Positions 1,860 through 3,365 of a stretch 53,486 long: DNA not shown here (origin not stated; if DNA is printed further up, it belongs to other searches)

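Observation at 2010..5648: AT-rich three-gene cassette as a candidate undescribed anti-phage defence system: unknown+T5orf172, TIR/NDT-like+unknown, DUF1016 nuclease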

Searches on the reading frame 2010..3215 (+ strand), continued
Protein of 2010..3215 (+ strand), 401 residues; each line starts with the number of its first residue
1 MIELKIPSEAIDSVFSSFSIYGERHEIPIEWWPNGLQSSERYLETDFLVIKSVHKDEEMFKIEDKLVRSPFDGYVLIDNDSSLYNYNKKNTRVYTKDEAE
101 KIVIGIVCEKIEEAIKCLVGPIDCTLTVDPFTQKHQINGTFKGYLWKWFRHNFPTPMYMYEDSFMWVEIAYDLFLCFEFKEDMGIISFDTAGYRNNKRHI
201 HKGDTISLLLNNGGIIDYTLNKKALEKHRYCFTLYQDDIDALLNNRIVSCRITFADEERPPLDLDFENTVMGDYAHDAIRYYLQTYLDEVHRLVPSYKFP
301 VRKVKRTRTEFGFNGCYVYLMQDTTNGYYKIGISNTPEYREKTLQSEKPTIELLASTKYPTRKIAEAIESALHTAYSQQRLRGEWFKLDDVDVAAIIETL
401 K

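Call 87: fold_search(model_id=the predicted structure, library=viral)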
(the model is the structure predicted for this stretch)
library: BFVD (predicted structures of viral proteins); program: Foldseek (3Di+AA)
matches with E <= 10: 1085; with E <= 0.001: 102
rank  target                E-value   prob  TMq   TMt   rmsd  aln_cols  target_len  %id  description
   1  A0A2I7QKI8            1.2e-07  1.00  0.20  0.41  14.7       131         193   34  (no name in the UniProt tables at hand)
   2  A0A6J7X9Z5            1.3e-06  1.00  0.19  0.45  10.5       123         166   32  Meiotically up-regulated gene 113 [uncultured Caudovirales phage]
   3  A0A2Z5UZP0            2.5e-06  1.00  0.20  0.33  20.0       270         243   14  Bro25 [Heliothis virescens ascovirus 3j]
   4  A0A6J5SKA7            3.1e-06  1.00  0.21  0.64   1.3        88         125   30  Meiotically up-regulated gene 113 [uncultured Caudovirales phage]
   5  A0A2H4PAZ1            3.5e-06  1.00  0.19  0.37  18.1       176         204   23  (no name in the UniProt tables at hand)
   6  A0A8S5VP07            4.1e-06  1.00  0.20  0.26  20.6       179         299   21  (no name in the UniProt tables at hand)
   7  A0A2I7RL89            4.3e-06  1.00  0.19  0.32  17.8       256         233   19  (no name in the UniProt tables at hand)
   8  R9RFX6                4.9e-06  1.00  0.21  0.43  14.4       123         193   27  (no name in the UniProt tables at hand)
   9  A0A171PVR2            4.9e-06  1.00  0.20  0.26  19.5       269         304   12  Bro27 [Heliothis virescens ascovirus 3f]
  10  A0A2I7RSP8            6.4e-06  1.00  0.20  0.56   2.1        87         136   36  (no name in the UniProt tables at hand)
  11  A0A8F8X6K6            6.8e-06  1.00  0.21  0.43  19.9       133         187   20  (no name in the UniProt tables at hand)
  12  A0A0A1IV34            7.6e-06  1.00  0.21  0.52   8.4       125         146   23  GIY-YIG nuclease family protein [Pseudomonas phage vB_PaeM_PAO1_Ab17]
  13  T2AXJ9                1.1e-05  1.00  0.18  0.18  16.3       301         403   12  (no name in the UniProt tables at hand)
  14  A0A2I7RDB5            1.3e-05  0.99  0.20  0.20  29.0       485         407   11  (no name in the UniProt tables at hand)
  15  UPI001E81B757         2.0e-05  1.00  0.22  0.60   4.0       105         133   27  (no name look-up for this kind of identifier)
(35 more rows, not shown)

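Call 88: search_protein_families(library=padloc, proteins=[L046:8431-9249:+, L056:2717-3538:+, L051:3421-3942:+, L072:2694-3224:+, L059:2621-3235:+, L064:3314-3913:+, L074:2171-2650:+, L085:1724-2305:+, L079:2737-3387:+], max_evalue=0.001)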
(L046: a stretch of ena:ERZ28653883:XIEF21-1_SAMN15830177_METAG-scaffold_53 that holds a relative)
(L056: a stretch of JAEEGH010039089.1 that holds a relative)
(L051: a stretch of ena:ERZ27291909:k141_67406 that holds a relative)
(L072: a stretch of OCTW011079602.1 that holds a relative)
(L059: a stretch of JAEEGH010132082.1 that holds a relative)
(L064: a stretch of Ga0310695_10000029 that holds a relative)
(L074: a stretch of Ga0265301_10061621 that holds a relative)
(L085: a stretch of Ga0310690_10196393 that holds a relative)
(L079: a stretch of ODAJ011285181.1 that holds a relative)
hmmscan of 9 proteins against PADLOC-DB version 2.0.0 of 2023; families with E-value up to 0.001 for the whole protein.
L046:8431-9249:+ (273 aa): 0 families

L056:2717-3538:+ (274 aa): 0 families

L051:3421-3942:+ (174 aa): 0 families

L072:2694-3224:+ (177 aa): 0 families

L059:2621-3235:+ (205 aa): 0 families

L064:3314-3913:+ (200 aa): 0 families

L074:2171-2650:+ (160 aa): 0 families

L085:1724-2305:+ (194 aa): 1 family
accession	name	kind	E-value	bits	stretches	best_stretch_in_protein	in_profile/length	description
PDLC02337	AbiLii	-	1.2e-14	53.3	1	5-150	24-68/170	AbiLii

L079:2737-3387:+ (217 aa): 0 families

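Call 102: find_encoding_contigs(protein=P0001, flank=8000, max_places=4)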
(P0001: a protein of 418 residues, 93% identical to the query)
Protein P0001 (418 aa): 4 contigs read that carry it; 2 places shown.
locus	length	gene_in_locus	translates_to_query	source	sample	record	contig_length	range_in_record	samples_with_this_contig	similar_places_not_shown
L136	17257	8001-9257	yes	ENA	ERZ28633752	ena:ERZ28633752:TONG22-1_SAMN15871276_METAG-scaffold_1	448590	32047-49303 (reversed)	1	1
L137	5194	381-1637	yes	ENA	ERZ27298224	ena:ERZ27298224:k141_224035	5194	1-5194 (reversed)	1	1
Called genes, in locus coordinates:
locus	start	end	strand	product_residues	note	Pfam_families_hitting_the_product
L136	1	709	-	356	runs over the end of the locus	PF03462:PCRF, PF00472:RF-1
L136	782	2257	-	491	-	PF01943:Polysacc_synt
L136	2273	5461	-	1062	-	PF13734:Inhibitor_I69, PF01640:Peptidase_C10, PF18998:Flg_new_2 (weak), PF07675:Cleaved_Adhesin (weak), PF18998:Flg_new_2 (weak), PF18962:Por_Secre_tail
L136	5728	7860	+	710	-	PF00009:GTP_EFTU, PF22042:EF-G_D2, PF14492:EFG_III, PF03764:EFG_IV, PF00679:EFG_C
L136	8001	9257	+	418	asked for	PF10544:T5orf172, PF13455:MUG113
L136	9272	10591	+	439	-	-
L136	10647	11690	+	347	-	PF17761:DUF1016_N, PF06250:YhcG_C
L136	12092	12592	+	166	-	PF03764:EFG_IV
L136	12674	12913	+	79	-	PF00679:EFG_C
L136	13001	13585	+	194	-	-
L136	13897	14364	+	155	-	PF04542:Sigma70_r2, PF08281:Sigma70_r4_2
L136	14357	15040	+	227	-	-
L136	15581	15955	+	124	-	-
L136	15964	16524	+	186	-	PF28043:KwaA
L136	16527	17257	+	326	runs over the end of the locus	PF16162:KwaB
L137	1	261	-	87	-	?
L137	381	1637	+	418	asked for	PF10544:T5orf172, PF13455:MUG113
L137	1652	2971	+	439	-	-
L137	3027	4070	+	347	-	PF17761:DUF1016_N, PF06250:YhcG_C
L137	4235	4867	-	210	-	-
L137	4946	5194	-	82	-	?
